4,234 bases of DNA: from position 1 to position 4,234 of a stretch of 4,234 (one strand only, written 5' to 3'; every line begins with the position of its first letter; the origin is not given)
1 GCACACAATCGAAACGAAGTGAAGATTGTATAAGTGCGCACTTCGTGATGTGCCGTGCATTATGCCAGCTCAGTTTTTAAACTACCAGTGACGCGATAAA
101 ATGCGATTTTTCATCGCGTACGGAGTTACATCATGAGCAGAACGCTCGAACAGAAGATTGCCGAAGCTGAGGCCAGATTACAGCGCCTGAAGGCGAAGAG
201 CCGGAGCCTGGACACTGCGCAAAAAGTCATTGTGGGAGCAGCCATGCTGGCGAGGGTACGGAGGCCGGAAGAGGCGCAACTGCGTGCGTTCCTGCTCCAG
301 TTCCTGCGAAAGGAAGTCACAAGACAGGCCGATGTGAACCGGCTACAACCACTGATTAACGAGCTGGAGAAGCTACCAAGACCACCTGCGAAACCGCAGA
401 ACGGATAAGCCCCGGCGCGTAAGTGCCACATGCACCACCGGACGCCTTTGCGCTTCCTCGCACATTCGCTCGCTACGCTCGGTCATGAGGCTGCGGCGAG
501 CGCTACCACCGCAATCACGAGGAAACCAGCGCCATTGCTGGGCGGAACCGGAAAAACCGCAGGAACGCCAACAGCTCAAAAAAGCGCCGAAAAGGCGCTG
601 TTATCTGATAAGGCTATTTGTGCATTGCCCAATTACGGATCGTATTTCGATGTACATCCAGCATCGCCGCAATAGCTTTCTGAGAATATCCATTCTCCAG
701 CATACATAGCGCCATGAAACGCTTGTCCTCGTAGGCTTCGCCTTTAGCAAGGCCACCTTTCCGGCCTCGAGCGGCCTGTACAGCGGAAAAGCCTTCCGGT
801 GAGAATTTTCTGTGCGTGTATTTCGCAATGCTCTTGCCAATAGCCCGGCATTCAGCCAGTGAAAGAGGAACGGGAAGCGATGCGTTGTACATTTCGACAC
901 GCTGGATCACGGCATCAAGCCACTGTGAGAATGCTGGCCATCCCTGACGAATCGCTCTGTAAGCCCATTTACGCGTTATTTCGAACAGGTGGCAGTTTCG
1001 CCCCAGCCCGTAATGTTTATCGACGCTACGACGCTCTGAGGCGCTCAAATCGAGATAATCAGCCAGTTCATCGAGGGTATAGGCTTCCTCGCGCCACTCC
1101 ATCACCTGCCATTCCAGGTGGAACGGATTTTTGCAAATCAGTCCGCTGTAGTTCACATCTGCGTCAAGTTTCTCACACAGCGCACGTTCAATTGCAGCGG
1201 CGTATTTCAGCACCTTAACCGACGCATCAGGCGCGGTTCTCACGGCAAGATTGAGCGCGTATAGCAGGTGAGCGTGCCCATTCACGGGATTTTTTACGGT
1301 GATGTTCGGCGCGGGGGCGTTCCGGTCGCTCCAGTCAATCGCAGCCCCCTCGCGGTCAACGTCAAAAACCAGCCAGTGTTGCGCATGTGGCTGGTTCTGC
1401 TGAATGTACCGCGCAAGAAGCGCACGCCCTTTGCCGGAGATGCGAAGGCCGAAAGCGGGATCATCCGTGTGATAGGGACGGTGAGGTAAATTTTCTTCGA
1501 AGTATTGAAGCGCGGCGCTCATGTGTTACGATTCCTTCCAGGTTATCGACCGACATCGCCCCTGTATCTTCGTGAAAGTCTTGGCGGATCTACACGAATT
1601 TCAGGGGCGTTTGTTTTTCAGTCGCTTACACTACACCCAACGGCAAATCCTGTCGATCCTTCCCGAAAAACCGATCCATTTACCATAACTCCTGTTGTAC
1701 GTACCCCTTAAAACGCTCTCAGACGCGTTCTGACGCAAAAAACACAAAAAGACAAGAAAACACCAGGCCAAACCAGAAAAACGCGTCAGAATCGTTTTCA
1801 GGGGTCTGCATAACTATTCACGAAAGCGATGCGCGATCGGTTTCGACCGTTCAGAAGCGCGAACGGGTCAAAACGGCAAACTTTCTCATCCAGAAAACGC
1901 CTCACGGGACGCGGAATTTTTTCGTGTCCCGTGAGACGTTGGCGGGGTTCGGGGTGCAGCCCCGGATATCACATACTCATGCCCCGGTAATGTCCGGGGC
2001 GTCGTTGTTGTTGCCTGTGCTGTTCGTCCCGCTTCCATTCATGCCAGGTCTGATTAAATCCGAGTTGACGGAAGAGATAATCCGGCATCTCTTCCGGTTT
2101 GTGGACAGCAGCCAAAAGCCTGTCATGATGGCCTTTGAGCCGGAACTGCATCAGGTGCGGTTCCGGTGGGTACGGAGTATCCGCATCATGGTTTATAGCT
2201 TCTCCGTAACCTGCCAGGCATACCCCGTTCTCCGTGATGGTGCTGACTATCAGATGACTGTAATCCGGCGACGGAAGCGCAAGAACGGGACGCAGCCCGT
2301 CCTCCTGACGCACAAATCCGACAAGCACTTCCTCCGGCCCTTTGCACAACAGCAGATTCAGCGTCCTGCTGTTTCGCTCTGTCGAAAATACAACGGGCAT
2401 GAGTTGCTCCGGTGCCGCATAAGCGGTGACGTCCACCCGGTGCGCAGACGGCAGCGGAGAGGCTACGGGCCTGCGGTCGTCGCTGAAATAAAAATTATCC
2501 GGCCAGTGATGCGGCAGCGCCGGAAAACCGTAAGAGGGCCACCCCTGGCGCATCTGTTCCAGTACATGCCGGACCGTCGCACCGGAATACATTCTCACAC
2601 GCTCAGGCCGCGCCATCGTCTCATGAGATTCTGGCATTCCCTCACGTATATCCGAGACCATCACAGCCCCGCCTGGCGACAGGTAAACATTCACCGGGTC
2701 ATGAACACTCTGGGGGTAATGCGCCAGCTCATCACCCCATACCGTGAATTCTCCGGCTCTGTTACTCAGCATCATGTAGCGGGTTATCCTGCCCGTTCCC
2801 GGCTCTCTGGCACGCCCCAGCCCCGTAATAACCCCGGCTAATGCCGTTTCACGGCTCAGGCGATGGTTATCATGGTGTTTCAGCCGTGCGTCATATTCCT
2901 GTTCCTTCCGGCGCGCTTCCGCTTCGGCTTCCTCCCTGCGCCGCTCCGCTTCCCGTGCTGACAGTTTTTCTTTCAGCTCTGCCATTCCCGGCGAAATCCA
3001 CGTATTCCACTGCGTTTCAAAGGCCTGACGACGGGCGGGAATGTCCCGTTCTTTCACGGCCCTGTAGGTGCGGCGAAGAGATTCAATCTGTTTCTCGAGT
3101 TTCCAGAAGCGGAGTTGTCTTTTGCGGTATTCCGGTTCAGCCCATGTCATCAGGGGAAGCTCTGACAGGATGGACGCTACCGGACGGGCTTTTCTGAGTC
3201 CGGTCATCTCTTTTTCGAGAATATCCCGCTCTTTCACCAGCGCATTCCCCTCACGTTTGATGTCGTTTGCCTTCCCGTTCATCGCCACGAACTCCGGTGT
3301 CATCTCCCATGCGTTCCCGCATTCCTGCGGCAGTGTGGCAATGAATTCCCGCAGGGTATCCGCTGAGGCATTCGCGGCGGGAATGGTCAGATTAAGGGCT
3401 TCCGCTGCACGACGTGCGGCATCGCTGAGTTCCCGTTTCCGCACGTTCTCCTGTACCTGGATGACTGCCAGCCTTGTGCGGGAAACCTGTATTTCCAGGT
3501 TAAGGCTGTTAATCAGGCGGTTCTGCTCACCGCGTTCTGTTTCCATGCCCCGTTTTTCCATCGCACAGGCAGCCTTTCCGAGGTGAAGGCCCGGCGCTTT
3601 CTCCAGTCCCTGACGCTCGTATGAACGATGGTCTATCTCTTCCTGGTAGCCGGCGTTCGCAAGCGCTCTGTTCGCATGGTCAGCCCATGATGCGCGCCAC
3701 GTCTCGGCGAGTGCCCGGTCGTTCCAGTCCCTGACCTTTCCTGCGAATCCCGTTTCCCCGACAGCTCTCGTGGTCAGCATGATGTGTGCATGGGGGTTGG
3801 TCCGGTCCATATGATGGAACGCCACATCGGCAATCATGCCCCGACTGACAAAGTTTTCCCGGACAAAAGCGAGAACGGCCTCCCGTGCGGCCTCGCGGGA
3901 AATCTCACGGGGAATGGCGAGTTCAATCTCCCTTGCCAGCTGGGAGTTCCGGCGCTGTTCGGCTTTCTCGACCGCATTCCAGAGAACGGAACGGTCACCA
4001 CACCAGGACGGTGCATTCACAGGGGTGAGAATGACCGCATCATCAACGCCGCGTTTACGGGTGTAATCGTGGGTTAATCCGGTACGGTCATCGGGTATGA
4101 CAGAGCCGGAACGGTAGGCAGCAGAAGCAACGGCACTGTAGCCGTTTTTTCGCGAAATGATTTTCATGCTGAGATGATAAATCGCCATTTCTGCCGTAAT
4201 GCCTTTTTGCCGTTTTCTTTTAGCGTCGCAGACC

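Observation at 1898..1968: Strong hairpin and a second GC hairpin between mobA and the resolution site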

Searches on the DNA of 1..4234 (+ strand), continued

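Call 37: search_dna_similar(query=window:1885-1968:-, collection=plasmids, mode=distant, max_rows=60, rows=spread, max_evalue=0.01)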
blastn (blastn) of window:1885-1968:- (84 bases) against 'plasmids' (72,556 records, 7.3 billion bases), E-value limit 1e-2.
Records with a match: 424; places in all: 458; records where one place covers at least 80% of the query: 160.
Best place of each record, by identity: >=99% 23; 90-95% 42; 80-90% 293; 60-80% 66.
By first word of the organism name: Escherichia 231; Salmonella 108; Shigella 32; Klebsiella 28; Enterobacter 15; Citrobacter 4; uncultured 2; Rahnella 2; Burkholderia 1; Raoultella 1.
By predicted mobility (MOB-suite, as given by PLSDB): mobilizable 393; non-mobilizable 22; conjugative 9.
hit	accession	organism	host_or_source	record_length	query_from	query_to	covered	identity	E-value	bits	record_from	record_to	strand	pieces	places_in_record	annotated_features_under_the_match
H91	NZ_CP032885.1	Escherichia coli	Homo sapiens,Culture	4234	1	84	100%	100.0%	4e-35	152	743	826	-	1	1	none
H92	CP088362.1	Escherichia coli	Homo sapiens,blood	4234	1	84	100%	100.0%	4e-35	152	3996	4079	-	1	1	none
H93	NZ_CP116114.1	Escherichia coli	whole organism,ICU patient rectal swab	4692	1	84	100%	100.0%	4e-35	152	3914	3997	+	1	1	none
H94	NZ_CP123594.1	Escherichia coli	Homo sapiens,cell culture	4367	1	84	100%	100.0%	4e-35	152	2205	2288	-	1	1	none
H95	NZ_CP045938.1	Shigella sonnei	Homo sapiens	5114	5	84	95%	90.0%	4e-22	109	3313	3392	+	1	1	none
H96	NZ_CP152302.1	Shigella sonnei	-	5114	5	84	95%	90.0%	4e-22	109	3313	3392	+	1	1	none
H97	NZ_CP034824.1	Salmonella sp. SSDFZ54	cell culture,feces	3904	5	84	95%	87.5%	3e-18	97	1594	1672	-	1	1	none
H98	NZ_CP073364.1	Escherichia coli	single bacteria,urine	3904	5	84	95%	87.5%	3e-18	97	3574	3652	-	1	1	none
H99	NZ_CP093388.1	Salmonella enterica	Homo sapiens,feces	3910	5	84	95%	87.5%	3e-18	97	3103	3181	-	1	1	none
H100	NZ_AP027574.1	Escherichia coli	Homo sapiens,whole organism,feces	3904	5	84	95%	87.5%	3e-18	97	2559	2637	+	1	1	none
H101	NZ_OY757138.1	Escherichia coli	broiler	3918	5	84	95%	87.5%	3e-18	97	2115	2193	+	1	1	none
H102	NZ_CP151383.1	Shigella sonnei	-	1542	7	84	93%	86.1%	5e-15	87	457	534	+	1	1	hypothetical protein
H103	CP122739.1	Escherichia coli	Sus scrofa,feces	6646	1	77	92%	81.8%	3e-11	73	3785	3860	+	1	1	none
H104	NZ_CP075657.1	Escherichia coli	Homo sapiens,stool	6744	1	77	92%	79.2%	2e-8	64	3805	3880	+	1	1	none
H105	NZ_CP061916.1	Escherichia coli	Goat,cell culture,feces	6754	1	77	92%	79.2%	2e-8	64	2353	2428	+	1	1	none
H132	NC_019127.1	Salmonella enterica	poultry carcasses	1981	7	64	69%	86.4%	1e-9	68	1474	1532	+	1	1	none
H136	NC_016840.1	Klebsiella pneumoniae subsp. pneumoniae HS11286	-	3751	27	84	69%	82.8%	2e-6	57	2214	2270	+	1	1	none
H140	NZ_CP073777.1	Enterobacter hormaechei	pig feces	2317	7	65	70%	80.0%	1e-3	48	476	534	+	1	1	none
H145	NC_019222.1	Rahnella aquatilis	-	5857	7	59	63%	84.9%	2e-6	57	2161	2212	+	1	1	none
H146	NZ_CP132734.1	Escherichia coli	-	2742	7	60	64%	81.8%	1e-4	52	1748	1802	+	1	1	hypothetical protein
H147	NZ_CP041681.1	Escherichia coli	Homo sapiens,rectum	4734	29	78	60%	80.0%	4e-3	46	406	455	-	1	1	none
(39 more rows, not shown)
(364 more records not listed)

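Call 38: get_annotated_region(hit=H145, flank=6000)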
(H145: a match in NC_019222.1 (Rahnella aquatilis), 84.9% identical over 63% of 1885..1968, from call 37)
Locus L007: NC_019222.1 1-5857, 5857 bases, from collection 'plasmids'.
description: Rahnella aquatilis plasmid pHW30076, complete sequence
organism: Rahnella aquatilis (NCBI taxid 34038)
taxonomy: Bacteria; Pseudomonadota; Gammaproteobacteria; Enterobacterales; Yersiniaceae; Rahnella; Rahnella aquatilis
host: -; source: -; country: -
typing (MOB-suite, as given by PLSDB): non-mobilizable; replicon rep_cluster_1981
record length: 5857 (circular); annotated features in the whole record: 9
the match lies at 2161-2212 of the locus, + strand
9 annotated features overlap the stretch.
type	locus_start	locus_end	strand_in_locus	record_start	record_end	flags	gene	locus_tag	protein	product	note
CDS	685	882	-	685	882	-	-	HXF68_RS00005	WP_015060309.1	Rop family plasmid primer RNA-binding protein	-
CDS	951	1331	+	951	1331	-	-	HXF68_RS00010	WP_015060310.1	hypothetical protein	-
CDS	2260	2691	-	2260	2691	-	-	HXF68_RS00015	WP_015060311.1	DUF29 domain-containing protein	-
CDS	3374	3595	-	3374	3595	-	-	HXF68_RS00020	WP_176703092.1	YdgH/BhsA/McbA-like domain containing protein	-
CDS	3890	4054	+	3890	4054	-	-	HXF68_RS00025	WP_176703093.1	hypothetical protein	-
CDS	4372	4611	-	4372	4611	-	-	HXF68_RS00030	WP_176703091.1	hypothetical protein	-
CDS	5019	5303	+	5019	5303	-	-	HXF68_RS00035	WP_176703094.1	DUF1778 domain-containing protein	-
CDS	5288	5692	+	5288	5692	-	-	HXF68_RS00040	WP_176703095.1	hypothetical protein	-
CDS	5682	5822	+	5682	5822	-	-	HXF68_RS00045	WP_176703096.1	hypothetical protein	-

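Call 39: get_annotated_region(hit=H140, flank=2500)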
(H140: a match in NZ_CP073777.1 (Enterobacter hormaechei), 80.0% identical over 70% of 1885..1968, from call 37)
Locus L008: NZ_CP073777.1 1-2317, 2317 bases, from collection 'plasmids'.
description: Enterobacter hormaechei strain SH19PTE2 plasmid pYUSHP2-6, complete sequence
organism: Enterobacter hormaechei (NCBI taxid 158836)
taxonomy: Bacteria; Pseudomonadota; Gammaproteobacteria; Enterobacterales; Enterobacteriaceae; Enterobacter; Enterobacter hormaechei
host: -; source: pig feces; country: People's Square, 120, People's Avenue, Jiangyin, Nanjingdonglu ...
typing (MOB-suite, as given by PLSDB): mobilizable; replicon ColRNAI_rep_cluster_1987,rep_cluster_2358
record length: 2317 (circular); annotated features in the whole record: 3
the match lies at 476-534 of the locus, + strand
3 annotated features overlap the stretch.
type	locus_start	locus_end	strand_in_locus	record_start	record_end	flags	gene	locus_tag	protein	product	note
CDS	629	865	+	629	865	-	-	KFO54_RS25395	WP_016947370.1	hypothetical protein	-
CDS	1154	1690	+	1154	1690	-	-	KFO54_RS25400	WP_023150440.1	hypothetical protein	-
CDS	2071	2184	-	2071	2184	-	-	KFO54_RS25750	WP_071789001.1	replication initiation protein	-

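Call 40: get_annotated_region(hit=H136, flank=4000)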
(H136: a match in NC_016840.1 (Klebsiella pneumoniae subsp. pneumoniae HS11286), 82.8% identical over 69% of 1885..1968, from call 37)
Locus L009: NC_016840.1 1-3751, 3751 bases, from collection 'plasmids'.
description: Klebsiella pneumoniae subsp. pneumoniae HS11286 plasmid pKPHS4, complete sequence
organism: Klebsiella pneumoniae subsp. pneumoniae HS11286 (NCBI taxid 1125630)
taxonomy: Bacteria; Pseudomonadota; Gammaproteobacteria; Enterobacterales; Enterobacteriaceae; Klebsiella; Klebsiella pneumoniae; Klebsiella pneumoniae subsp. pneumoniae HS11286
host: -; source: -; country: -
typing (MOB-suite, as given by PLSDB): mobilizable; replicon Col156; relaxase MOBQ
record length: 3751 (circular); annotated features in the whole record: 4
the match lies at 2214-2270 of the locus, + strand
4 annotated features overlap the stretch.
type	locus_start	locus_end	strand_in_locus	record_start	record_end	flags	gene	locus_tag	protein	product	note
CDS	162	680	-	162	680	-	-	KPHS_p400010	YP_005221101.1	hypothetical protein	-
CDS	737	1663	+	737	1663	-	-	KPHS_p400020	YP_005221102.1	mobilization protein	-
CDS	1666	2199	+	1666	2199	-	-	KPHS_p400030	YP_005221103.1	hypothetical protein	-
CDS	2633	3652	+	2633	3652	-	-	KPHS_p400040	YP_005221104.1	plasmid replication protein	-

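Call 41: get_annotated_region(hit=H132, flank=2500)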
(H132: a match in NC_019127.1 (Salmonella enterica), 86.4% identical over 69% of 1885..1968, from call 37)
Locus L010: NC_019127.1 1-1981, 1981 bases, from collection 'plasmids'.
description: Salmonella enterica subsp. enterica serovar Enteritidis plasmid pVCM01, complete sequence
organism: Salmonella enterica (NCBI taxid 149539)
taxonomy: Bacteria; Pseudomonadota; Gammaproteobacteria; Enterobacterales; Enterobacteriaceae; Salmonella; Salmonella enterica
host: -; source: poultry carcasses; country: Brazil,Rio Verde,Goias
typing (MOB-suite, as given by PLSDB): mobilizable; replicon ColpVC
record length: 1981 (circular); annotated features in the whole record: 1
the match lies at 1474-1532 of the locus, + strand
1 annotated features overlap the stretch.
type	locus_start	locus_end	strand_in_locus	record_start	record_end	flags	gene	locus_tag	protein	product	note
CDS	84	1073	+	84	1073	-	-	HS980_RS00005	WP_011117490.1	protein rep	-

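Call 42: get_annotated_region(hit=H146, flank=3000)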
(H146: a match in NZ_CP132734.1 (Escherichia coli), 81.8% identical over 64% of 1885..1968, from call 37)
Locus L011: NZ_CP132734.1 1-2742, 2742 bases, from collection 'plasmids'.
description: Escherichia coli strain LZSFT34 plasmid p5_FT34, complete sequence
organism: Escherichia coli (NCBI taxid 562)
taxonomy: Bacteria; Pseudomonadota; Gammaproteobacteria; Enterobacterales; Enterobacteriaceae; Escherichia; Escherichia coli
host: -; source: -; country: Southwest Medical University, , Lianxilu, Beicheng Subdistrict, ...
typing (MOB-suite, as given by PLSDB): mobilizable; replicon Col(MP18)
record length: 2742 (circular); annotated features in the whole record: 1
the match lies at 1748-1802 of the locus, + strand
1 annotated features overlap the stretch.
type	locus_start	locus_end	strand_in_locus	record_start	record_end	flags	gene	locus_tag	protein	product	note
CDS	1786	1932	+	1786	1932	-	-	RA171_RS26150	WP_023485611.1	hypothetical protein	-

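Call 43: get_annotated_region(hit=H147, flank=5000)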
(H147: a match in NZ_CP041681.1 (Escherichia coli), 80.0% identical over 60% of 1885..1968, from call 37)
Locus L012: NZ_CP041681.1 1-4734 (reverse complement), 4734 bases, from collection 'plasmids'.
description: Escherichia coli strain ESBL 15 plasmid unnamed3, complete sequence
organism: Escherichia coli (NCBI taxid 562)
taxonomy: Bacteria; Pseudomonadota; Gammaproteobacteria; Enterobacterales; Enterobacteriaceae; Escherichia; Escherichia coli
host: -; source: Homo sapiens,rectum; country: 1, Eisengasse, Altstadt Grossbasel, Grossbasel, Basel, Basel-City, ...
typing (MOB-suite, as given by PLSDB): mobilizable; replicon Col156; relaxase MOBQ
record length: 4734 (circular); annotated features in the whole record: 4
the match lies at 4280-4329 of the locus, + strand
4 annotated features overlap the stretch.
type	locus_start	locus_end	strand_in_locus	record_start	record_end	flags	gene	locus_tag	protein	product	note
CDS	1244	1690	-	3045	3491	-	-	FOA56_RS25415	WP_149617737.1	conjugal transfer protein TraD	-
CDS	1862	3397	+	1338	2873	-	-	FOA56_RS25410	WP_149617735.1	MobA/MobL family protein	-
CDS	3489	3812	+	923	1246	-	-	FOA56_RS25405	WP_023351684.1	hypothetical protein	-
CDS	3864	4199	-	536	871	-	-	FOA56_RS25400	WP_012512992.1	hypothetical protein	-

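Call 72: build_rna_model(alignment_id=A1, structure=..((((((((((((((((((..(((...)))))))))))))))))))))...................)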
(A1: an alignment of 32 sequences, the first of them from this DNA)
Model R1 built from alignment A1 (32 sequences, 68 columns); structure: as given.
model positions 64; base pairs 21; branch points 0; effective number of sequences 8.55; information 0.875 bits per position. Calibrated on 0.2 Mb of random sequence (short: E-values are rough).
structure used (alignment columns):
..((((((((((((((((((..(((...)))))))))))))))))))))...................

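Call 73: search_with_rna_model(model_id=R1, sources=[window, L001, L003, L004, L005, L006, L007, L008, L009, L010, L011, L012, L013, L032, L035], max_evalue=1, show_alignments=0)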
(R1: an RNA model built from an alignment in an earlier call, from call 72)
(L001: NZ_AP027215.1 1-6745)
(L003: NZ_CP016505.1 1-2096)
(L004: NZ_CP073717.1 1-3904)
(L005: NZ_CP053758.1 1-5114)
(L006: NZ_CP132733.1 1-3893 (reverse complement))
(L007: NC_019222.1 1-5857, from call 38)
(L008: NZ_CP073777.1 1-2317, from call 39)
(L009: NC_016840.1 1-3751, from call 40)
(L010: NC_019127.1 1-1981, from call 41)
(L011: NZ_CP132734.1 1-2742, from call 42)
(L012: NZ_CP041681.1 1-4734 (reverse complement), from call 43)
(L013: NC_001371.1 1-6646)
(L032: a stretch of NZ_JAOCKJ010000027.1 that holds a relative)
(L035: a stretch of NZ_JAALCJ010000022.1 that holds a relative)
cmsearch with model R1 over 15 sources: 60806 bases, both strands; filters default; matches with E-value up to 1: 25.
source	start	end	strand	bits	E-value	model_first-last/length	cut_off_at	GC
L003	1607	1670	+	82.5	1.1e-22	1-64/64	no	0.53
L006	1176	1239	+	79.3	1.1e-21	1-64/64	no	0.53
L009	2214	2277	+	77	5.4e-21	1-64/64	no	0.52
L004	1921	1984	+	75.9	1.1e-20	1-64/64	no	0.47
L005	3335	3398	+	75.8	1.2e-20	1-64/64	no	0.44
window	1879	1942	-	71.8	2e-19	1-64/64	no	0.52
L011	1769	1832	+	70.1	6.6e-19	1-64/64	no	0.53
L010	1495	1557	+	68.1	2.7e-18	1-64/64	no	0.54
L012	4278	4341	+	67.1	5.5e-18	1-64/64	no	0.52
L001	3833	3895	+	63.2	8.5e-17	1-64/64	no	0.48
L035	2630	2692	-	57.1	6e-15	1-64/64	no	0.56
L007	2811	2873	+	55.5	1.9e-14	1-64/64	no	0.63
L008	497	559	+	55.3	2.1e-14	1-64/64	no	0.59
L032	2460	2522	-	53.1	1e-13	1-64/64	no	0.57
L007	2181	2242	+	50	8.9e-13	1-64/64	no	0.58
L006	1178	1222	-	42.4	1.8e-10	3-47/64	no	0.6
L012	4263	4326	-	40.1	8.9e-10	1-64/64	no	0.42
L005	3337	3381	-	39.4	1.5e-09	3-47/64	no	0.49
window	1896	1940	+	33.7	7.9e-08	3-47/64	no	0.56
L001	3835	3878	-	25.5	2.6e-05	3-47/64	no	0.5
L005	4696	4758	+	20.6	0.00078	1-64/64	no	0.41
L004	1923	1967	-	19.3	0.002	3-47/64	no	0.51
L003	1617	1645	-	18.8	0.0027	11-39/64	no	0.52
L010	1506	1532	-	10.5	0.97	12-38/64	no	0.59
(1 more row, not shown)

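Call 80: search_dna_similar(query=L010:1460-1560:+, collection=phages, mode=distant, max_evalue=1, max_rows=15)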
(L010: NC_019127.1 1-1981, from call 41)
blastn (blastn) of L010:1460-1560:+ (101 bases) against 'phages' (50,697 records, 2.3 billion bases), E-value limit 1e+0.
Records with a match: 6; places in all: 8; records where one place covers at least 80% of the query: 0.
Best place of each record, by identity: >=99% 1; 95-99% 5.
By first word of the organism name: Escherichia 5; Salmonella 1.
By host as written in the record: Escherichia coli O104:H4 1; Escherichia coli O111 1; Escherichia coli 1; - 1; Escherichia coli O157:H7 ATCC 43895 1; Salmonella enterica subsp. enterica serovar Kentucky 1.
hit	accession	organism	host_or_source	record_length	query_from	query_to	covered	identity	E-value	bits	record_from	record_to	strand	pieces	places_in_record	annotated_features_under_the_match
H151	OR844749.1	Escherichia phage ECO104 4-5-2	Escherichia coli O104:H4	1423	9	36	28%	96.4%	2e-3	47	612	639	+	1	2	record has no annotation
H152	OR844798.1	Escherichia phage ECO111 5-P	Escherichia coli O111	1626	9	36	28%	96.4%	2e-3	47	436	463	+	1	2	record has no annotation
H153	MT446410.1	Escherichia virus TH38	Escherichia coli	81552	7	33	27%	96.3%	6e-3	46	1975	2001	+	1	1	record has no annotation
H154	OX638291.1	Escherichia phage vB_EcoP-CC2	-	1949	10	34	25%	100.0%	2e-3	46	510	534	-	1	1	none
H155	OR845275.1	Escherichia phage ECO95 1-6-1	Escherichia coli O157:H7 ATCC 43895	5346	10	33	24%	95.8%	3e-1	40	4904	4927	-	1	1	record has no annotation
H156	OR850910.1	Salmonella phage S.Kent 1-2-1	Salmonella enterica subsp. enterica ...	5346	10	33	24%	95.8%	3e-1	40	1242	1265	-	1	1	record has no annotation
